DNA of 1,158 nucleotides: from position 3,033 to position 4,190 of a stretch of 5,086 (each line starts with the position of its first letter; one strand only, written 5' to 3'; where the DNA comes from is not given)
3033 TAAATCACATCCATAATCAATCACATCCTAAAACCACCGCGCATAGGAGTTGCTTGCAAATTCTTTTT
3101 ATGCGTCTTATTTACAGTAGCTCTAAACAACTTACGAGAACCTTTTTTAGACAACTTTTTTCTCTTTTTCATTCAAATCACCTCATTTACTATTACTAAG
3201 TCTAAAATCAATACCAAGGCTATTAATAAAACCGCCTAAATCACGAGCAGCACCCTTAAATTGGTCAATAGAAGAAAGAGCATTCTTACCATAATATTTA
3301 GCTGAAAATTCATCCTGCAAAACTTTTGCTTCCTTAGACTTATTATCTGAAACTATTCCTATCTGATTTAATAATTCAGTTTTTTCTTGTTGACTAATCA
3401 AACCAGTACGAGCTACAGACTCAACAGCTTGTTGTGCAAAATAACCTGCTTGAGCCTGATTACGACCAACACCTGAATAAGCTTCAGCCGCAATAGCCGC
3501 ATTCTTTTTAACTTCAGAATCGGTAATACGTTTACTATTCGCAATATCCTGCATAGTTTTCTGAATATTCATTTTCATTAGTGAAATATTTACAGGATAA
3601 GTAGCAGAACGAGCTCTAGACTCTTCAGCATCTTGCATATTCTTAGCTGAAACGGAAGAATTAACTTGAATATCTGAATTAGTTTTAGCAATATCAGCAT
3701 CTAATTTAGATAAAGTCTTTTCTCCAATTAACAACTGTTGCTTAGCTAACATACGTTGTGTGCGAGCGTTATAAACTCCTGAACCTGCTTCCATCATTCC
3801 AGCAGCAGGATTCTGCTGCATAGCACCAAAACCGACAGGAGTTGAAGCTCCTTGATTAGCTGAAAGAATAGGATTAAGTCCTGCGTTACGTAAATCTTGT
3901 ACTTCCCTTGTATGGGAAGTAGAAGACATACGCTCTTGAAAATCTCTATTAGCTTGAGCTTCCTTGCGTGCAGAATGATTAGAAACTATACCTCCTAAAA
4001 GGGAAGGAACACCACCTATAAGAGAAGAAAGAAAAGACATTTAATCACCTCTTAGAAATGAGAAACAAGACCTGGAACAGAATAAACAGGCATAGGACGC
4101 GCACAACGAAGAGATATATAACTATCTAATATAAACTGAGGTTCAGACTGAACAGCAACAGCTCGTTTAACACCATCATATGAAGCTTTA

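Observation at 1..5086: Complete 5008-nt circular gokushovirus-like genome, permuted so that the capsid gene is split by the window edge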

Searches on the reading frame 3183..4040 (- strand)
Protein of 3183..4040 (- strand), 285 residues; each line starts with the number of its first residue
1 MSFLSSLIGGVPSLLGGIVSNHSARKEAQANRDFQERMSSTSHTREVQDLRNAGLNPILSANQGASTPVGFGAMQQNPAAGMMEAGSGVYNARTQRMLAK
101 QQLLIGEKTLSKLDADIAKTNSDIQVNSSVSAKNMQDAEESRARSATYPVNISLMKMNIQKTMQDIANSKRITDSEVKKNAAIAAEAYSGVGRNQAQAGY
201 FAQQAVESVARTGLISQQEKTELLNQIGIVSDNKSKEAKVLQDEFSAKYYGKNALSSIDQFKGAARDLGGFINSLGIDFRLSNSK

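Call 4: search_protein_families(library=pfam, max_evalue=0.01, proteins=[window:3183-4040:-])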
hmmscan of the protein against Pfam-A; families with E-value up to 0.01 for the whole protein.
window:3183-4040:- (285 aa): 0 families

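Call 5: search_protein_families(library=phrogs, max_evalue=0.01, proteins=[window:3183-4040:-])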
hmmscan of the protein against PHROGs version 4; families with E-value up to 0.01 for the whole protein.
window:3183-4040:- (285 aa): 16 families
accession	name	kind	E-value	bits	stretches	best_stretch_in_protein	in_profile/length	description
phrog_8693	-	tail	6.9e-25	89.4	1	1-199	1-197/258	pilot protein for DNA ejection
phrog_11693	-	tail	7.9e-24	86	1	1-207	11-215/228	pilot protein for DNA ejection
phrog_5158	-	unknown function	1.4e-18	68.6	1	25-254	72-287/322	-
phrog_16516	-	tail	5.9e-18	66.5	1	2-100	22-123/186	minor tail protein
phrog_21483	-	unknown function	1e-17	65.7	1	26-138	101-214/303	-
phrog_20617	-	tail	2.4e-17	64.8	1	15-129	12-118/200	minor tail protein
phrog_22637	-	tail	6.8e-17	63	1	1-241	1-247/264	pilot protein for DNA ejection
phrog_8742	-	tail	7.5e-15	56.2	1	27-170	132-272/287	pilot protein for DNA ejection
phrog_35928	-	tail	3.8e-14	53.9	1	23-81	69-128/172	pilot protein for DNA ejection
phrog_25360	-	unknown function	5.6e-14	53.3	1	15-90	45-121/316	-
phrog_34374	-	tail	9.5e-14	52.3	1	26-86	175-235/310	pilot protein for DNA ejection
phrog_27063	-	tail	6.3e-13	50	1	22-185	53-214/306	pilot protein for DNA ejection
phrog_18604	-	tail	4.1e-10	40.5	1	24-180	105-251/284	minor tail protein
phrog_23656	-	head and packaging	1.9e-08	35.1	1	34-80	3-49/175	virion structural protein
phrog_8689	-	tail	5.7e-07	30.5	1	4-218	9-249/327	pilot protein for DNA ejection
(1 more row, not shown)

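Call 11: find_encoding_contigs(protein=window:3183-4040:-, flank=6000, max_places=10)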
Protein window:3183-4040:- (285 aa): 7 contigs read that carry it; 6 places shown.
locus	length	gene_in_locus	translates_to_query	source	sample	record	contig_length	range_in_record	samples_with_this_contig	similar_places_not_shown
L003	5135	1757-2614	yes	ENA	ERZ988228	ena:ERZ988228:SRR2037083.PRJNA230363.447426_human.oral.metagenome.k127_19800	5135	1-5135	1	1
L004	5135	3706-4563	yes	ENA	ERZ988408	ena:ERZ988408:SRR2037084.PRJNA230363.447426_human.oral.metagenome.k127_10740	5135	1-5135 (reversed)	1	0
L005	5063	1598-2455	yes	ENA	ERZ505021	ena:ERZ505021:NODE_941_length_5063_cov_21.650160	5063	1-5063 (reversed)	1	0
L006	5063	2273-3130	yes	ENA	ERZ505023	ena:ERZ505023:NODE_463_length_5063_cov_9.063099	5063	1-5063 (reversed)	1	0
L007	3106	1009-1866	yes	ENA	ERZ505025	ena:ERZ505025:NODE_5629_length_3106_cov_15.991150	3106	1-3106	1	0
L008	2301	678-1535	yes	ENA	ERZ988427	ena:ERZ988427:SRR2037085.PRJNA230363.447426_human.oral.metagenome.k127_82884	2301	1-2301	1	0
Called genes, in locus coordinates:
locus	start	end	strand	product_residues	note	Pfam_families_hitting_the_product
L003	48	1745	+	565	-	PF02305:Phage_F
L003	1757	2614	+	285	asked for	-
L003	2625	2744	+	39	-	-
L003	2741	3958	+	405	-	PF23343:REP_ORF2-G2P, PF20577:Phage_ORF5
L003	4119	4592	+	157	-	PF09675:Chlamy_scaf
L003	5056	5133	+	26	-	?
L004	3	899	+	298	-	?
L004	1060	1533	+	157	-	PF09675:Chlamy_scaf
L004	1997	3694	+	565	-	PF02305:Phage_F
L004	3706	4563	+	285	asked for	-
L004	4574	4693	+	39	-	-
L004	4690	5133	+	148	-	?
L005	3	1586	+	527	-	?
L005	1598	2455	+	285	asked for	-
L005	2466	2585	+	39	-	-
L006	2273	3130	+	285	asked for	-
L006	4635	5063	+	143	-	?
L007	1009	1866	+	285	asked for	-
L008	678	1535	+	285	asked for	-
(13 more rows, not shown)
